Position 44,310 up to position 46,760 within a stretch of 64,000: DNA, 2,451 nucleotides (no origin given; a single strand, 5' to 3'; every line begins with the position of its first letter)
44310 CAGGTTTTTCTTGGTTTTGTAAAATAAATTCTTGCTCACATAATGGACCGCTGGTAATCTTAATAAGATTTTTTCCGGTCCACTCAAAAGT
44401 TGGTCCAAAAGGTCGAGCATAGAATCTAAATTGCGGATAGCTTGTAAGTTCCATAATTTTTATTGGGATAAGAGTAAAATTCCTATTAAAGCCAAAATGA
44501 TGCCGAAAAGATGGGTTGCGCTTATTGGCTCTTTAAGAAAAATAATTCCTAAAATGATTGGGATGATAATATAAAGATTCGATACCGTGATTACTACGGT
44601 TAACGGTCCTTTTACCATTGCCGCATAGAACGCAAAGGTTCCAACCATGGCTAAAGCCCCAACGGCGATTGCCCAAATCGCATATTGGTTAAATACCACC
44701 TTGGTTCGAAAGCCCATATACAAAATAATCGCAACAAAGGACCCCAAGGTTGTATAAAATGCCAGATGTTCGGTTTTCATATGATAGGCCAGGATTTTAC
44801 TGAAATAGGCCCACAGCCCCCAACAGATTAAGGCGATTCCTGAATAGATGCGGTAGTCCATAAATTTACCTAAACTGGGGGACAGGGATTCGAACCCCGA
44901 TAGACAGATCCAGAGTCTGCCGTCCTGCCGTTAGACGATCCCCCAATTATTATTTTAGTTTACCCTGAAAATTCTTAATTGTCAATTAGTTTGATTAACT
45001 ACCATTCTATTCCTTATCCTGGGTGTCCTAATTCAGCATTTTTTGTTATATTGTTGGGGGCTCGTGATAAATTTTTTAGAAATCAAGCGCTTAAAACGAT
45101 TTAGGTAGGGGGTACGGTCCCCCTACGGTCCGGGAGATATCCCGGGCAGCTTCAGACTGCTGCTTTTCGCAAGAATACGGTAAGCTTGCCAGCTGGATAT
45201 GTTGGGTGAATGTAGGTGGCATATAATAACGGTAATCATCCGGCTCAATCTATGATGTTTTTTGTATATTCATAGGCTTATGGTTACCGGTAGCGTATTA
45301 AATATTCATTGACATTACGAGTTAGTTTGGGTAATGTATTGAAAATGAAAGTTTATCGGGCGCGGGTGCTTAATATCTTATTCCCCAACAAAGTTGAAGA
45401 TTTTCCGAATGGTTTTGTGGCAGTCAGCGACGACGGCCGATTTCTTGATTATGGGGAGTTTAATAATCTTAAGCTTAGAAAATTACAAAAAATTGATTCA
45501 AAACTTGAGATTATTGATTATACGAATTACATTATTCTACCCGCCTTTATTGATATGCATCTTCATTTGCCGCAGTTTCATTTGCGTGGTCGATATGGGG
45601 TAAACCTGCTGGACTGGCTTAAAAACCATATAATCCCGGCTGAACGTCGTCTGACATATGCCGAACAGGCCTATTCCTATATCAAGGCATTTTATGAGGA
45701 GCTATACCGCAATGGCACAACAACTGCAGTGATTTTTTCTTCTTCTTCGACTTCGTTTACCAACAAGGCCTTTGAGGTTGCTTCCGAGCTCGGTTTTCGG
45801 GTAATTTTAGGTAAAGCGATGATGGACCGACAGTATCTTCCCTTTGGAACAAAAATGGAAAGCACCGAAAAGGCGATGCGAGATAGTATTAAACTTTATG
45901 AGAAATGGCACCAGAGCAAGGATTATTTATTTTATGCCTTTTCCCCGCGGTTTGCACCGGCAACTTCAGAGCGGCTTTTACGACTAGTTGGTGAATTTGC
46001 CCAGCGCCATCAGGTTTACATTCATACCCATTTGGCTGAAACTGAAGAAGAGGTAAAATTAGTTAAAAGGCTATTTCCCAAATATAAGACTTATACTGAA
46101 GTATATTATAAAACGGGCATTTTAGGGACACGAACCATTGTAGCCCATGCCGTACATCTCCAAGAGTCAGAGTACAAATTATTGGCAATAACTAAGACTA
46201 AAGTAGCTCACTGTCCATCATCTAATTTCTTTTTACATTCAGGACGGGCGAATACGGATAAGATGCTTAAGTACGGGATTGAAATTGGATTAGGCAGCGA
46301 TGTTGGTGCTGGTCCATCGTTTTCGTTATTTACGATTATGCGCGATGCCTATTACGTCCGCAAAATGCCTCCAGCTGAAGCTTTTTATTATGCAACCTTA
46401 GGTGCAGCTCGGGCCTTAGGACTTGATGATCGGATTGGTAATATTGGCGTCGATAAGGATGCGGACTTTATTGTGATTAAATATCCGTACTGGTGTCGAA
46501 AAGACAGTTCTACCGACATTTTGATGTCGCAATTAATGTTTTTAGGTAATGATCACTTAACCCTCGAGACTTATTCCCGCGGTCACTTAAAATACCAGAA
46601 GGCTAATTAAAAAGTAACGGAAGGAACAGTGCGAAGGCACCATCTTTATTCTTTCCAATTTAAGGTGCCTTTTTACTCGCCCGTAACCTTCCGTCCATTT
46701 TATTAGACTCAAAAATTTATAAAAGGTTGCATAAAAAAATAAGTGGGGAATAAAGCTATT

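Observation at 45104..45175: Dispersed family of GC-rich hairpin elements (six copies in 64 kb); possibly REP-like repeats, sRNAs or a global operator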

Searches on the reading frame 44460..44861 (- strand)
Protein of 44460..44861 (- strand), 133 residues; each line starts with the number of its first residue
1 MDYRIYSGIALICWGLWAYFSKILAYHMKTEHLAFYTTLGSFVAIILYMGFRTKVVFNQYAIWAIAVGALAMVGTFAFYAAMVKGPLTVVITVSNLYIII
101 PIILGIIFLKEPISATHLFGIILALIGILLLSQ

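Call 17: search_protein_families(library=pfam, proteins=[window:44460-44861:-])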
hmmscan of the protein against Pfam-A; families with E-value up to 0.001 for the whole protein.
window:44460-44861:- (133 aa): 3 families
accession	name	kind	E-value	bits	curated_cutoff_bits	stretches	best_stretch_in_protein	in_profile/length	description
PF00892.27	EamA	-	5.5e-14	53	28.2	1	9-132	9-134/135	EamA-like transporter family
PF06800.18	Sugar_transport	-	0.00082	19.3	26.3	1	13-129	155-271/280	Sugar transport protein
PF05653.20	Mg_trans_NIPA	-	0.00085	19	26.2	0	68-131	55-119/295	Magnesium transporter NIPA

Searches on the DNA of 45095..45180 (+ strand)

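Call 100: search_dna_similar(query=window:45095-45180:+, collection=plasmids, mode=distant, max_evalue=1, max_rows=8)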
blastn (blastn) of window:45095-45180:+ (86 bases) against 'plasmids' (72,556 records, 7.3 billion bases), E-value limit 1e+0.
Records with a match: 1; places in all: 1; records where one place covers at least 80% of the query: 0.
Best place of each record, by identity: 80-90% 1.
By first word of the organism name: Streptomyces 1.
By predicted mobility (MOB-suite, as given by PLSDB): non-mobilizable 1.
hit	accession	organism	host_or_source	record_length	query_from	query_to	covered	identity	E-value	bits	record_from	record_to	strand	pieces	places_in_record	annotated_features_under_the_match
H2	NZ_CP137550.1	Streptomyces sp. N50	Selaginella tamariscina,cell ...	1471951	36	69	40%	85.3%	7e-1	40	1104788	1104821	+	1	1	record has no annotation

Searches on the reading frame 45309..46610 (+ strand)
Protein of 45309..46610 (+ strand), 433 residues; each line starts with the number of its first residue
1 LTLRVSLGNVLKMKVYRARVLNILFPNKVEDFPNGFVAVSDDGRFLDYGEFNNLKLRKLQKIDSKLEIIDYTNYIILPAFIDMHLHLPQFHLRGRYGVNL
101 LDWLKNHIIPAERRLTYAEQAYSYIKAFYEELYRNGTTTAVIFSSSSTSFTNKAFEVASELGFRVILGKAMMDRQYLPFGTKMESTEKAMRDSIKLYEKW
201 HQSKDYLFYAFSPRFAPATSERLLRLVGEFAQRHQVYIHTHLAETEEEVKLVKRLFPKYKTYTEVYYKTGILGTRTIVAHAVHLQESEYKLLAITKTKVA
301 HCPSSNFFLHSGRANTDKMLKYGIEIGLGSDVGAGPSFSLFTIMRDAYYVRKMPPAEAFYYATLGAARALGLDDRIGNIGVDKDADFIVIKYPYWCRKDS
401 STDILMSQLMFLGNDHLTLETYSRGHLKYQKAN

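Call 17: search_protein_families(library=pfam, proteins=[window:45309-46610:+])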
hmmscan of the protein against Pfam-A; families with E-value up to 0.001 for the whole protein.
window:45309-46610:+ (433 aa): 2 families
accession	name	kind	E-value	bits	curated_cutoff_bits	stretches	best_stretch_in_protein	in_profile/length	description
PF01979.26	Amidohydro_1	-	2.7e-61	208.2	25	1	75-399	1-321/345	Amidohydrolase family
PF07969.17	Amidohydro_3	-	5.4e-12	46.4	29.7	1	161-391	201-445/472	Amidohydrolase family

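Call 18: find_encoding_contigs(protein=window:45309-46610:+, flank=10000, max_places=10)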
Protein window:45309-46610:+ (433 aa): 1 contig read that carries it; 1 place shown.
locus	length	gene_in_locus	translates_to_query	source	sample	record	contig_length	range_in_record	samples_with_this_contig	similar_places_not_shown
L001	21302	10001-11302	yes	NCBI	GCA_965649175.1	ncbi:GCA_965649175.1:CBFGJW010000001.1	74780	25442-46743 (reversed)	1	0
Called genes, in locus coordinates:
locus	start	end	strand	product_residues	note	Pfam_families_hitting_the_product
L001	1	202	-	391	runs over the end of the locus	PF01098:FTSW_RODA_SPOVE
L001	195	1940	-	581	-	PF03717:PBP_dimer, PF00905:Transpeptidase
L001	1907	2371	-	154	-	-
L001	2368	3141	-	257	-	PF04085:MreC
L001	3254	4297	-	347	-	PF00022:Actin (weak), PF06723:MreB_Mbl, PF00012:HSP70, PF14450:FtsA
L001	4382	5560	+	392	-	-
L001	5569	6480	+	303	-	-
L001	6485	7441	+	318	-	PF03255:ACCA, PF01039:Carboxyl_trans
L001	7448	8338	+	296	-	PF00350:Dynamin_N (faint), PF01926:MMR_HSR1, PF02421:FeoB_N, PF03193:RsgA_GTPase (faint), PF00009:GTP_EFTU, PF07650:KH_2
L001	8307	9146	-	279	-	-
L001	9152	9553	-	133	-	PF00892:EamA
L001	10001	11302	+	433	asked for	PF01979:Amidohydro_1, PF07969:Amidohydro_3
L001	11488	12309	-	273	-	-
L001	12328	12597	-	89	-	-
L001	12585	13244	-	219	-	-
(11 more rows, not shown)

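Call 34: find_related_loci(query=window:45309-46610:+, collection=genome_contigs, flank=10000)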
Query window:45309-46610:+ (433 aa) in genome_contigs; peptide patterns used: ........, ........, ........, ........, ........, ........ (x = any residue, [..] = any of these).
30 stretches matched a pattern; 1 encode a relative of the query (tblastn E <= 1e-3); 1 distinct loci.
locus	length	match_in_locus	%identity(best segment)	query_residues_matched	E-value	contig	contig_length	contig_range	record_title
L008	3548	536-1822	82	5-433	0e+0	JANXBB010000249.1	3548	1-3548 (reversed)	MAG: candidate division WOR-3 bacterium isolate SKYB20 k141_30462, whole genome shotgun sequence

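Call 42: find_homologous_proteins(query=window:45309-46610:+, max_evalue=1e-60)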
Query window:45309-46610:+ (433 aa): 1220 proteins with E <= 1e-60 among 8000 candidates; the best 120 are listed.
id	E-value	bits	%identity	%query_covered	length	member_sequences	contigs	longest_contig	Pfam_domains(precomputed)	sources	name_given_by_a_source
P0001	4.0e-282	953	100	97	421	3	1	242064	PF07969.18,PF01979.27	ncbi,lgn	ncbi:MAG: guanine deaminase [candidate division WOR-3 bacterium]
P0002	8.7e-238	807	83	97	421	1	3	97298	PF07969.18,PF01979.27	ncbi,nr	ncbi:MAG: guanine deaminase [candidate division WOR-3 bacterium]|nr:guanine deaminase [candidate div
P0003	1.8e-213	727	73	97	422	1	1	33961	PF07969.18,PF01979.27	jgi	jgi:guanine deaminase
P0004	1.9e-191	655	67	97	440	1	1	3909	PF07969.18,PF01979.27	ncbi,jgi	-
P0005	2.2e-190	651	67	96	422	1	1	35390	PF07969.18,PF01979.27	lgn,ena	-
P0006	2.3e-190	651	67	96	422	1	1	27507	PF07969.18,PF01979.27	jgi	-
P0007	2.7e-189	647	67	96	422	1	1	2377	PF07969.18,PF01979.27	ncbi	-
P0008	2.8e-189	647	65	97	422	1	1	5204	PF07969.18,PF01979.27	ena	-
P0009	9.6e-188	642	66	97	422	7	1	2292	PF07969.18,PF01979.27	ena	-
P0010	4.2e-186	637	65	96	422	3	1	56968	PF07969.18,PF01979.27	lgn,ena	-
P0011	1.8e-183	628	65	97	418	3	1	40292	PF07969.18,PF01979.27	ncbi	-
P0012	7.0e-183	626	64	97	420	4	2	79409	PF07969.18,PF01979.27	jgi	jgi:guanine deaminase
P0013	9.5e-183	626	64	96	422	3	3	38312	PF07969.18,PF01979.27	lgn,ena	-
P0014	3.7e-182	624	64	95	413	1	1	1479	PF07969.18,PF01979.27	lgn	-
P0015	3.4e-180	617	64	97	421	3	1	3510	PF07969.18,PF01979.27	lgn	-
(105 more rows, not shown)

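Call 43: find_encoding_contigs(protein=P0002, flank=10000, max_places=3)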
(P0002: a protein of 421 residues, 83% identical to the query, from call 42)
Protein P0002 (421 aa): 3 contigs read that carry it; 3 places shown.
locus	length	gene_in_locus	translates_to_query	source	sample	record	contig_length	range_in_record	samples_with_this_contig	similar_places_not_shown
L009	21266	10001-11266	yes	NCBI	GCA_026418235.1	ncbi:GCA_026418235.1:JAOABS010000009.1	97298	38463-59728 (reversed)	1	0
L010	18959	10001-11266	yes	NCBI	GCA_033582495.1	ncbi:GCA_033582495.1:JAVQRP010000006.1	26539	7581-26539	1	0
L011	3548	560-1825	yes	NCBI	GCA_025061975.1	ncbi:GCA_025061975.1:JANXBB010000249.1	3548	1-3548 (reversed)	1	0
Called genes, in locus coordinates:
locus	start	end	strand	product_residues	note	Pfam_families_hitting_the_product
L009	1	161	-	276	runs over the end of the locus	PF04085:MreC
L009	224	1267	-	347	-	PF00022:Actin (weak), PF06723:MreB_Mbl, PF00012:HSP70, PF14450:FtsA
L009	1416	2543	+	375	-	-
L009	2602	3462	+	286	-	-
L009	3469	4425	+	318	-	PF03255:ACCA, PF01039:Carboxyl_trans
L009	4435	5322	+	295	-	PF00350:Dynamin_N (faint), PF01926:MMR_HSR1, PF02421:FeoB_N, PF03193:RsgA_GTPase (faint), PF00009:GTP_EFTU, PF16897:MMR_HSR1_Xtn (faint), PF07650:KH_2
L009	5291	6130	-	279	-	-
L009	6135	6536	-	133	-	PF00892:EamA, PF05653:Mg_trans_NIPA (faint)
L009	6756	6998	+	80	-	PF13484:Fer4_16 (faint), PF12797:Fer4_2 (weak), PF00037:Fer4, PF12837:Fer4_6 (weak), PF13237:Fer4_10 (weak), PF12838:Fer4_7, PF13187:Fer4_9, PF00037:Fer4 (weak), +2 more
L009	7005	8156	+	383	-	-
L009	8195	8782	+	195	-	-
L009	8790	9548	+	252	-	PF18962:Por_Secre_tail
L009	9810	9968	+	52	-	-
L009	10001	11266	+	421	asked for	PF01979:Amidohydro_1, PF07969:Amidohydro_3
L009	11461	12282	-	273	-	PF00041:fn3 (faint)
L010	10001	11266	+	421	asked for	PF01979:Amidohydro_1, PF07969:Amidohydro_3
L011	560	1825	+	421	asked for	PF01979:Amidohydro_1, PF07969:Amidohydro_3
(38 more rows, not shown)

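Call 44: find_encoding_contigs(protein=P0003, flank=10000, max_places=3)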
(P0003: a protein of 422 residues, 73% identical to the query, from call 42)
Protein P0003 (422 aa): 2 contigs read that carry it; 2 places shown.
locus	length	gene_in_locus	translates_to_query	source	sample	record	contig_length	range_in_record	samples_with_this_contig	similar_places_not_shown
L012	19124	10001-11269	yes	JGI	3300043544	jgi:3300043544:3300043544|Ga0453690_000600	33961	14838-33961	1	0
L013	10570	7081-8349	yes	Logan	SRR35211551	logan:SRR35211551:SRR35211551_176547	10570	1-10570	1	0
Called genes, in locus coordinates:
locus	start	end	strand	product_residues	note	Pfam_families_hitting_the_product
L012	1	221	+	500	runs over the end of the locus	PF08433:KTI12, PF13207:AAA_17 (weak), PF13671:AAA_33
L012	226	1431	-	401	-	PF00579:tRNA-synt_1b, PF22421:SYY_C-terminal, PF01479:S4 (weak)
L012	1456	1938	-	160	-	PF02577:BFN_dom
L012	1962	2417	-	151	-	PF01281:Ribosomal_L9_N, PF03948:Ribosomal_L9_C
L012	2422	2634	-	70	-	PF01084:Ribosomal_S18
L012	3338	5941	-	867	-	PF01624:MutS_I, PF05188:MutS_II, PF05192:MutS_III, PF05190:MutS_IV, PF00488:MutS_V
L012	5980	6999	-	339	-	PF24575:TPR_Slam (faint), PF13414:TPR_11 (weak), PF14559:TPR_19 (weak), PF23914:TPR_CcmH_CycH (weak), PF09295:ChAPs (weak), PF13432:TPR_16 (weak), PF14559:TPR_19 (weak), PF13414:TPR_11 (weak), +16 more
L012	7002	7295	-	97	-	PF06305:LapA_dom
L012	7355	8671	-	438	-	PF00919:UPF0004, PF04055:Radical_SAM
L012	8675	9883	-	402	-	PF01168:Ala_racemase_N, PF00842:Ala_racemase_C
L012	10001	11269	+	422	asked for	PF01979:Amidohydro_1, PF07969:Amidohydro_3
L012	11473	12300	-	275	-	-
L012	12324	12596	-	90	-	-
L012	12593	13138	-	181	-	PF02674:Colicin_V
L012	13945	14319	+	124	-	-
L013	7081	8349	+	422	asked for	PF01979:Amidohydro_1, PF07969:Amidohydro_3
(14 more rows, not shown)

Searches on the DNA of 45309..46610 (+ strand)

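Call 73: search_rna_families(sources=[L012, L016, L014], threshold=evalue, max_evalue=1)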
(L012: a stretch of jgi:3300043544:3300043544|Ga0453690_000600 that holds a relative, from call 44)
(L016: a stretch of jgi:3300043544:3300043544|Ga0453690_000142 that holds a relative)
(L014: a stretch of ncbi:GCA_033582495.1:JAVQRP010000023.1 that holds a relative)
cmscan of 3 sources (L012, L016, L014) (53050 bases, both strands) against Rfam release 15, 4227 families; matches with E-value up to 1: 0.
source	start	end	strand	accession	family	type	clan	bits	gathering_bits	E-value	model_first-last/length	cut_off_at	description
